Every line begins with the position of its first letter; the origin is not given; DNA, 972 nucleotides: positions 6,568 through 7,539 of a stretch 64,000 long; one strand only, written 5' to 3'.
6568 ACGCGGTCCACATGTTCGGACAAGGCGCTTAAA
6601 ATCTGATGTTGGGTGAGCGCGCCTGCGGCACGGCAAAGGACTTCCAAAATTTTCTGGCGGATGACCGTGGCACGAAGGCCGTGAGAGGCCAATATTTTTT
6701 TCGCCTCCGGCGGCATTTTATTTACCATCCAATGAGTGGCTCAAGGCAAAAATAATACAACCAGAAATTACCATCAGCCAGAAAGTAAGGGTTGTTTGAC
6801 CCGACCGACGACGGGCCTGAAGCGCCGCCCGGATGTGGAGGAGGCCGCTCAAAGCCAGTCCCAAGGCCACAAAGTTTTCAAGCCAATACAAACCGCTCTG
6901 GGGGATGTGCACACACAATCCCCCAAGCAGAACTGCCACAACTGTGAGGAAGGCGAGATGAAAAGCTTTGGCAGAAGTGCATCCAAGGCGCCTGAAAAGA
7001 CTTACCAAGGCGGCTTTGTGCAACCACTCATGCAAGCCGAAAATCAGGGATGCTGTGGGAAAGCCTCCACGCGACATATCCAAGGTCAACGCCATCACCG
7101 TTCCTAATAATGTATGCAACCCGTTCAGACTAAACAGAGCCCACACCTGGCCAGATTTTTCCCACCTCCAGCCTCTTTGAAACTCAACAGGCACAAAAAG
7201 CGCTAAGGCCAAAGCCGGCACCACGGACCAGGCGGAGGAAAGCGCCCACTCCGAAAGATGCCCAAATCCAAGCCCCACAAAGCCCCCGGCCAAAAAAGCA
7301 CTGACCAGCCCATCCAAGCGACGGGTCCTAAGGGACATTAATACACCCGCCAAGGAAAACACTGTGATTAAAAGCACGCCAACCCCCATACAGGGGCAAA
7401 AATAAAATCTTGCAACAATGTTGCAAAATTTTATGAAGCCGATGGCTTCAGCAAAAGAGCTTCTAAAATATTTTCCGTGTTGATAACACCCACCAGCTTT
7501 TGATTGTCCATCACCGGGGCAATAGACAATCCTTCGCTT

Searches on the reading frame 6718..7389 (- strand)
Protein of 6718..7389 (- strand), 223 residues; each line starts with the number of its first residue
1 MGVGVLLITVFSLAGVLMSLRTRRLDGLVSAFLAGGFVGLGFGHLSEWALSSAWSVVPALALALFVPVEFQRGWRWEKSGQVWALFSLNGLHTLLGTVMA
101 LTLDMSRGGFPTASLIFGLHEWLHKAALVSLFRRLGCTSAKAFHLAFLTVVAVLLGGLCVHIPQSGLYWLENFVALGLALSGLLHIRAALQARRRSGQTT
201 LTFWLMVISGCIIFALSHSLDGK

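Call 14: search_protein_families(library=pfam, proteins=[window:6718-7389:-], max_evalue=0.001)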
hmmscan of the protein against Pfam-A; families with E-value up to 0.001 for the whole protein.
window:6718-7389:- (223 aa): 1 family
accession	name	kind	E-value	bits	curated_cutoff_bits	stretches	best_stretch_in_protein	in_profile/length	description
PF03729.18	DUF308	-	4.7e-05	24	25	1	149-215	3-66/73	Short repeat of unknown function (DUF308)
